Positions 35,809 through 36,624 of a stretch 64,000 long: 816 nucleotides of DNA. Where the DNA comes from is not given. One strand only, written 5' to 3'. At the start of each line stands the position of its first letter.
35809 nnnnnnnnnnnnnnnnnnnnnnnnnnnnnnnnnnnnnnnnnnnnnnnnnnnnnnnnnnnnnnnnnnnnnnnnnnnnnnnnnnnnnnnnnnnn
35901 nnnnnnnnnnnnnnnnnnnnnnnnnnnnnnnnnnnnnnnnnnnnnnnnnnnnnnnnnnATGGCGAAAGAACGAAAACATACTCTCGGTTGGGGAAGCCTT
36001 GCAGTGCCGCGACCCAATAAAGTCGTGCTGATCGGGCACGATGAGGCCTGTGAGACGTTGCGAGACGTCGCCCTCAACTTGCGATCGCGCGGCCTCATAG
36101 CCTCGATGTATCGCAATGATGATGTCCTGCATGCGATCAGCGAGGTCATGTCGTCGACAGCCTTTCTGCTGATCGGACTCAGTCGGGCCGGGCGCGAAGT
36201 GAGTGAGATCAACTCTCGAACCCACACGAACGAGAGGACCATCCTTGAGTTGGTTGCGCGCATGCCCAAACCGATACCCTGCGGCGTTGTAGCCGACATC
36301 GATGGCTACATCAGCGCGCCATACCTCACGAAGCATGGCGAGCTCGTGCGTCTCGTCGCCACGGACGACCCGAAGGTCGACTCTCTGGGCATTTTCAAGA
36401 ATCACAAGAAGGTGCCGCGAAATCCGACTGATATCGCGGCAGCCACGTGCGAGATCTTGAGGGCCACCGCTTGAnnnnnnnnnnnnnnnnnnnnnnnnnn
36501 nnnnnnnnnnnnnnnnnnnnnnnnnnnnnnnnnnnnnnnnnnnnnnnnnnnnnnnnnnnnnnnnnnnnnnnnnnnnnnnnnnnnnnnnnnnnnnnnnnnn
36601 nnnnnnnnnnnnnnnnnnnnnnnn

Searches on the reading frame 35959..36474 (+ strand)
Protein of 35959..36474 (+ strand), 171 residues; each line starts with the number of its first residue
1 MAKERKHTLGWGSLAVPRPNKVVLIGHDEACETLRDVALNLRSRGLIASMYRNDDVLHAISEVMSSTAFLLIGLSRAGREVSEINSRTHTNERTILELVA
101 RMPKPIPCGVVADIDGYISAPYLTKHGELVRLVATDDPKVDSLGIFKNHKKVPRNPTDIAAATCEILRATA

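Call 7: search_protein_families(library=pfam, proteins=[window:35959-36474:+], max_evalue=0.1)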
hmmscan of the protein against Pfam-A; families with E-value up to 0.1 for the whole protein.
window:35959-36474:+ (171 aa): 0 families

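Call 8: search_protein_families(library=ncbifam, proteins=[window:35959-36474:+], max_evalue=0.1)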
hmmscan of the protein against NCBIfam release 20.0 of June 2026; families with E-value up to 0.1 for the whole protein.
window:35959-36474:+ (171 aa): 0 families

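Call 10: find_homologous_proteins(query=window:35959-36471:+, max_evalue=0.001)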
Query window:35959-36471:+ (171 aa): 4 proteins with E <= 0.001 among 78 candidates.
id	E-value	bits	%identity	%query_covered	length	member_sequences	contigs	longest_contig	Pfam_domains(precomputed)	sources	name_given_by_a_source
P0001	4.3e-107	373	100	100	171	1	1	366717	-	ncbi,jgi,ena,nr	ncbi:MAG TPA: hypothetical protein VMH91_00305 [Candidatus Paceibacterota bacterium]|nr:hypothetical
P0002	1.8e-50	189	61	92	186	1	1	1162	-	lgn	-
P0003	4.2e-29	119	46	78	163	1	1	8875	-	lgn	-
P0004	3.8e-24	103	49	75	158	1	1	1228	-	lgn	-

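Call 12: find_encoding_contigs(protein=P0003, flank=5000)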
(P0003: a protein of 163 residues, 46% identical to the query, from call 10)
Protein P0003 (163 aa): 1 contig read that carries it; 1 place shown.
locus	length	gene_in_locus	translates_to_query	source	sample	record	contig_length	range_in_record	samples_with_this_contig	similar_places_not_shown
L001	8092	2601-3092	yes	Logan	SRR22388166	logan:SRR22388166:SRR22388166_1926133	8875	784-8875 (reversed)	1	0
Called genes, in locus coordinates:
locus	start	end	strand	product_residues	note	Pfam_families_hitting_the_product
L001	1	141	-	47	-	?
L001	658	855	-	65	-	-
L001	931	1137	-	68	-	-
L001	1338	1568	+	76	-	-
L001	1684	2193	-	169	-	-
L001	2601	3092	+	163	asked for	-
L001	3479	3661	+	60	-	-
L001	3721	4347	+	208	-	-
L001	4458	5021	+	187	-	-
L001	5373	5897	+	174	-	-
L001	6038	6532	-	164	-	-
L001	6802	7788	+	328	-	-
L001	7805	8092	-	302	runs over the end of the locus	PF07549:Sec_GG (weak), PF02355:SecD_SecF_C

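Call 13: find_encoding_contigs(protein=P0002, flank=2000)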
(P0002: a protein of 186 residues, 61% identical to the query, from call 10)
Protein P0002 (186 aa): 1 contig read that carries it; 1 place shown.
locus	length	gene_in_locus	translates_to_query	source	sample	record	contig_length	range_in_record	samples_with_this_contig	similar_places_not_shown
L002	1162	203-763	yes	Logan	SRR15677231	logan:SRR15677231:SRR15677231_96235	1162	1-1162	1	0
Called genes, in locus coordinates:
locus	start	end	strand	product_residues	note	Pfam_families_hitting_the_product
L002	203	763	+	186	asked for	-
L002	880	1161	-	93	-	?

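Call 14: find_encoding_contigs(protein=P0004, flank=2000)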
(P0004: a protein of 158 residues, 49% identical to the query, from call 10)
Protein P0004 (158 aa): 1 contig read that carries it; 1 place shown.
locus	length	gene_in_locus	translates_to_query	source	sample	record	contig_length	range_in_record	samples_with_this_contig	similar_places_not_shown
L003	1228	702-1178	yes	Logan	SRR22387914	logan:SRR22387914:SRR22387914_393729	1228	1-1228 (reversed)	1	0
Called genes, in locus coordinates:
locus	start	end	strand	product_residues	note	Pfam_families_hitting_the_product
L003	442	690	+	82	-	-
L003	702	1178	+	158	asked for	-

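Call 55: predict_structure(alignment_id=A6)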
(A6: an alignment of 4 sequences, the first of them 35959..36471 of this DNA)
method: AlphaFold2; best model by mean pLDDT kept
length: 171 residues; sequences in the alignment: 4
mean_pLDDT: 78.9   pTM: 0.77
mean pLDDT of the five models: 78.9, 68.8, 60.8, 58.5, 49.2
residues with pLDDT >= 90: 44; 70-90: 94; 50-70: 16; < 50: 17
segments of 3 or more residues with pLDDT < 50: 1-17
pLDDT, mean of each block of 10 residues (from residue 1): 39 50 85 91 90 78 85 77 69 83 87 80 83 86 80 93 87 58
secondary structure, 60 per line:
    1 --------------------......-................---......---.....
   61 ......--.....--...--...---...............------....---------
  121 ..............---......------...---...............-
elements in order: E21-26 H28-43 E47-52 H56-66 E69-73 H87-101 E108-111 H121-129 E130-134 H138-143 E150-152 H156-170

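Call 58: search_protein_representatives(alignment_id=A6)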
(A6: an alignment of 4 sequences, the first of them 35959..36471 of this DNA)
Query: 4 sequences, 162 profile positions. Proteins with E-value up to 0.001 (for the whole library): 26; up to 1e-10: 16; up to 1e-30: 4. The best 26 are listed.
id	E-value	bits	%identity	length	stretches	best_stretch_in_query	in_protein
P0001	5.1e-70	250.9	-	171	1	1-153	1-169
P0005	6.7e-45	169.2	-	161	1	4-160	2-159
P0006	2.0e-40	154.7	-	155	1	5-158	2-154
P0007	2.7e-37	144.5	-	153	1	7-157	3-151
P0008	1.6e-29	119.3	-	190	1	8-151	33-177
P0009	2.5e-29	118.6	-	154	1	7-154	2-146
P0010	7.9e-29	117.0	-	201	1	6-156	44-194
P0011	6.1e-28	114.1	-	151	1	7-155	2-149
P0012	1.5e-27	112.8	-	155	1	8-138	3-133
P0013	1.9e-24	102.8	-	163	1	7-153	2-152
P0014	7.0e-20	87.9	-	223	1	6-125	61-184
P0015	3.2e-16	76.0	-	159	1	8-156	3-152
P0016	1.1e-15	74.3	-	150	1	7-122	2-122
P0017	4.5e-15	72.3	-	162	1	7-150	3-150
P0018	3.4e-13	66.1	-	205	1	6-151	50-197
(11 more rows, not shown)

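Call 61: fold_search(model_id=the predicted structure, library=pdb)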
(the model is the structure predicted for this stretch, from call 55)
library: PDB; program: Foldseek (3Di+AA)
matches with E <= 10: 1719; with E <= 0.001: 21
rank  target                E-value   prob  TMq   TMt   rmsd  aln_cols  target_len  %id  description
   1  5xx1_I                8.8e-05  1.00  0.54  0.15   4.7       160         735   11  Crystal structure of Arginine decarboxylase (AdiA) from Salmonella typhimurium (released 2018-05-16)
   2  5xx1_A                1.1e-04  1.00  0.54  0.15   4.7       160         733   11  Crystal structure of Arginine decarboxylase (AdiA) from Salmonella typhimurium (released 2018-05-16)
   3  5xx1_H                1.1e-04  1.00  0.54  0.15   4.7       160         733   11  Crystal structure of Arginine decarboxylase (AdiA) from Salmonella typhimurium (released 2018-05-16)
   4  5xx1_J                1.2e-04  1.00  0.54  0.15   4.7       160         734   11  Crystal structure of Arginine decarboxylase (AdiA) from Salmonella typhimurium (released 2018-05-16)
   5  5xx1_B                1.2e-04  1.00  0.54  0.15   5.0       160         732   12  Crystal structure of Arginine decarboxylase (AdiA) from Salmonella typhimurium (released 2018-05-16)
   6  5xx1_E                1.5e-04  1.00  0.54  0.15   4.7       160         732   11  Crystal structure of Arginine decarboxylase (AdiA) from Salmonella typhimurium (released 2018-05-16)
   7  5xx1_D                1.5e-04  1.00  0.54  0.15   4.7       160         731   11  Crystal structure of Arginine decarboxylase (AdiA) from Salmonella typhimurium (released 2018-05-16)
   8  5xx1_F                1.8e-04  1.00  0.54  0.15   5.0       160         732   12  Crystal structure of Arginine decarboxylase (AdiA) from Salmonella typhimurium (released 2018-05-16)
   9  5xx1_G                1.8e-04  1.00  0.54  0.14   5.0       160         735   12  Crystal structure of Arginine decarboxylase (AdiA) from Salmonella typhimurium (released 2018-05-16)
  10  8g83_B                2.1e-04  1.00  0.47  0.55   5.4       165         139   14  Structure of NAD+ consuming protein Acinetobacter baumannii TIR domain (released 2023-10-11)
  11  5xx1_C                2.6e-04  1.00  0.54  0.14   4.8       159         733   11  Crystal structure of Arginine decarboxylase (AdiA) from Salmonella typhimurium (released 2018-05-16)
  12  2vyc_A                3.5e-04  1.00  0.54  0.14   5.0       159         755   12  Crystal Structure of Acid Induced Arginine Decarboxylase from E. coli (released 2009-03-31)
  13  2xhz_A                4.0e-04  1.00  0.47  0.47   7.3       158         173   13  Probing the active site of the sugar isomerase domain from E. coli arabinose-5-phosphate isomerase via X-ray crystallo (released 2011-01-26)
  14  5tqj                  4.3e-04  1.00  0.49  0.65   4.2       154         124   18  Crystal structure of response regulator receiver protein from Burkholderia phymatum (released 2016-11-02)
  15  4lqc_B                5.5e-04  1.00  0.47  0.58   5.1       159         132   12  The crystal structures of the Brucella protein TcpB and the TLR adaptor protein TIRAP show structural differences in m (released 2013-12-04)
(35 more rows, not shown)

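Call 63: find_encoding_contigs(protein=P0010, flank=3000, max_places=2)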
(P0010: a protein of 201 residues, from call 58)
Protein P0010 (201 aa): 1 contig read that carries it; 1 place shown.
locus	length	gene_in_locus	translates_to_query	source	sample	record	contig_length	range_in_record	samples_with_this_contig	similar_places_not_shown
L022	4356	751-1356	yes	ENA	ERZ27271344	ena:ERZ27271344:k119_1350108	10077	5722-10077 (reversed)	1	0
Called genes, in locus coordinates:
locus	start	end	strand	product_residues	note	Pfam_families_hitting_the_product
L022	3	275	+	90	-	?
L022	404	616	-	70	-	-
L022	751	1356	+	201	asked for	-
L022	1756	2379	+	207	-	PF00800:PDT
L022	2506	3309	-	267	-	PF02153:PDH_N (weak)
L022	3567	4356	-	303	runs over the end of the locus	PF07549:Sec_GG (weak), PF02355:SecD_SecF_C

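Call 64: find_encoding_contigs(protein=P0013, flank=3000, max_places=2)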
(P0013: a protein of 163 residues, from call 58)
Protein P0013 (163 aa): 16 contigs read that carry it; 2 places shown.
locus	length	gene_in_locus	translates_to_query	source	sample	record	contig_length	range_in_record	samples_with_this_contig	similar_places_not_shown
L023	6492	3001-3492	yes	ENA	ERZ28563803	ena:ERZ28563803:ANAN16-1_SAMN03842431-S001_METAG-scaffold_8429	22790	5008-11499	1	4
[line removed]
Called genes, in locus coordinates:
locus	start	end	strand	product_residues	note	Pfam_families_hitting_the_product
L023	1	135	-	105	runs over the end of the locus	-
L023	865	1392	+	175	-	-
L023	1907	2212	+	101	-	-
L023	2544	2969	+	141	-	-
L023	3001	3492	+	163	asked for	-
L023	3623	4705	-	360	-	PF01264:Chorismate_synt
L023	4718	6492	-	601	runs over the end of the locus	PF00275:EPSP_synthase, PF13238:AAA_18 (weak), PF13671:AAA_33 (weak), PF01202:SKI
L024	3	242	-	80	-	?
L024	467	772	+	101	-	-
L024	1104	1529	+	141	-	-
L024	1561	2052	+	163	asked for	-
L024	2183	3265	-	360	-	PF01264:Chorismate_synt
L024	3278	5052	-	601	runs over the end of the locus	PF00275:EPSP_synthase, PF13238:AAA_18 (weak), PF13671:AAA_33 (weak), PF01202:SKI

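Call 73: search_solved_structures(query=A8, max_evalue=10)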
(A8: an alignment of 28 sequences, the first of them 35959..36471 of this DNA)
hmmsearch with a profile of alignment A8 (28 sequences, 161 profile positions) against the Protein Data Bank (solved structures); distinct sequences matched with E-value up to 10: 8.
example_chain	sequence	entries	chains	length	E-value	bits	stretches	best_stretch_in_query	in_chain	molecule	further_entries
5bvl_A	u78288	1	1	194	0.036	17.1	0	4-53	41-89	designed TIM barrel sTIM11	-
6yqy_A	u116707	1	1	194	0.042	16.8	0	4-53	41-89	de novo designed TIM barrel sTIM11noCys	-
7a8s_A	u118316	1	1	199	0.11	15.5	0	4-53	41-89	sTIM11_h3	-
7osu_A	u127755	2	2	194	0.13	15.2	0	4-53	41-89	sTIM11noCys-SB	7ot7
8r8o_A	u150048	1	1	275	0.4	13.6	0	4-53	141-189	HalluTIM3-1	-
2o5a_A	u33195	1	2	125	0.58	13.1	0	3-25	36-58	BH1328 protein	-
9r1n_A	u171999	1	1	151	1.2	12.2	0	117-155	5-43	sc-apCC-4-DPH-2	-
8r8n_A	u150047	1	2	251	1.3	12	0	4-53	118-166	HalluTIM2-2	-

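Call 74: search_protein_families(library=pfam, alignment_id=A8, max_evalue=1)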
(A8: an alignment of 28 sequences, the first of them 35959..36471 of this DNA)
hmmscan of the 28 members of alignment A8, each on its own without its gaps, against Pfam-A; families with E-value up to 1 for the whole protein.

A. member 1, window:35959-36471:+ (171 aa): 0 families

B. families by the number of members that match (of 28 scanned): 8 families
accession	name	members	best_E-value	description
PF18086.7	PPIP5K2_N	1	0.051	Diphosphoinositol pentakisphosphate kinase 2 N-terminal domain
PF01380.27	SIS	1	0.062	SIS domain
PF00208.27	ELFV_dehydrog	1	0.066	Glutamate/Leucine/Phenylalanine/Valine dehydrogenase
PF21124.2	VinK_C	1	0.15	VinK acyltransferase small domain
PF21050.3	ARMC9_ARM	1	0.16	LisH domain-containing protein ARMC9, ARM repeats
PF08844.15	DUF1815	1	0.17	Domain of unknown function (DUF1815)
PF13768.12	VWA_3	1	0.22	von Willebrand factor type A domain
PF10026.15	DUF2268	1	0.25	Predicted Zn-dependent protease (DUF2268)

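Call 78: predict_structure(alignment_id=A8)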
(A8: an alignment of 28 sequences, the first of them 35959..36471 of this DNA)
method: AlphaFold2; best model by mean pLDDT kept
length: 171 residues; sequences in the alignment: 28
mean_pLDDT: 91.5   pTM: 0.84
mean pLDDT of the five models: 91.5, 90.9, 90.6, 90.5, 89.8
residues with pLDDT >= 90: 131; 70-90: 31; 50-70: 9; < 50: 0
segments of 3 or more residues with pLDDT < 50: none
pLDDT, mean of each block of 10 residues (from residue 1): 75 74 95 97 98 91 95 90 77 94 97 94 94 97 94 98 96 83
secondary structure, 60 per line:
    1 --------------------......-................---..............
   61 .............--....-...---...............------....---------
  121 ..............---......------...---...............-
elements in order: E21-26 H28-43 E47-52 H53-66 E67-73 H76-79 H87-101 E108-111 H121-129 E130-134 H138-143 E150-152 H156-170

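Call 81: fold_search(model_id=the predicted structure, library=pdb)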
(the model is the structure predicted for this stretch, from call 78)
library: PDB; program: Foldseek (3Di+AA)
matches with E <= 10: 1805; with E <= 0.001: 20
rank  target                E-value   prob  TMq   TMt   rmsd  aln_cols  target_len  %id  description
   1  2a5l_B                1.7e-04  1.00  0.38  0.37   8.5       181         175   14  The crystal structure of the Trp repressor binding protein WrbA from Pseudomonas aeruginosa (released 2005-07-12)
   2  2xhz_B                3.1e-04  1.00  0.44  0.43   5.9       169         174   11  Probing the active site of the sugar isomerase domain from E. coli arabinose-5-phosphate isomerase via X-ray crystallo (released 2011-01-26)
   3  4lqc_B                3.5e-04  1.00  0.48  0.59   5.2       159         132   12  The crystal structures of the Brucella protein TcpB and the TLR adaptor protein TIRAP show structural differences in m (released 2013-12-04)
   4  2xhz_A                4.0e-04  1.00  0.46  0.46   6.4       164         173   11  Probing the active site of the sugar isomerase domain from E. coli arabinose-5-phosphate isomerase via X-ray crystallo (released 2011-01-26)
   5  5xx1_A                5.2e-04  1.00  0.54  0.14   4.0       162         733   10  Crystal structure of Arginine decarboxylase (AdiA) from Salmonella typhimurium (released 2018-05-16)
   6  5xx1_E                5.6e-04  1.00  0.51  0.14   4.3       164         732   10  Crystal structure of Arginine decarboxylase (AdiA) from Salmonella typhimurium (released 2018-05-16)
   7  4lzp_B                5.6e-04  1.00  0.46  0.57   5.6       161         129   12  Structure of the TIR domain of the immunosuppressor BtpA from Brucella (released 2013-11-06)
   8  1mvo                  5.9e-04  1.00  0.42  0.55   5.6       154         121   14  Crystal structure of the PhoP receiver domain from Bacillus subtilis (released 2002-10-16)
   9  4lzp_D                6.3e-04  1.00  0.45  0.56   5.8       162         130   10  Structure of the TIR domain of the immunosuppressor BtpA from Brucella (released 2013-11-06)
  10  1ydg_E                6.7e-04  0.99  0.40  0.35   9.3       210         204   10  Crystal Structure of Trp repressor binding protein WrbA (released 2005-01-04)
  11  5xx1_G                7.2e-04  1.00  0.53  0.14   5.2       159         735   12  Crystal structure of Arginine decarboxylase (AdiA) from Salmonella typhimurium (released 2018-05-16)
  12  2vyc_A                7.2e-04  1.00  0.51  0.14   5.3       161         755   12  Crystal Structure of Acid Induced Arginine Decarboxylase from E. coli (released 2009-03-31)
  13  2a5l_A                7.7e-04  0.99  0.41  0.41   7.9       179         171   15  The crystal structure of the Trp repressor binding protein WrbA from Pseudomonas aeruginosa (released 2005-07-12)
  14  5xx1_D                8.2e-04  1.00  0.54  0.15   4.0       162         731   10  Crystal structure of Arginine decarboxylase (AdiA) from Salmonella typhimurium (released 2018-05-16)
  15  5xx1_H                8.7e-04  1.00  0.53  0.14   4.8       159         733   11  Crystal structure of Arginine decarboxylase (AdiA) from Salmonella typhimurium (released 2018-05-16)
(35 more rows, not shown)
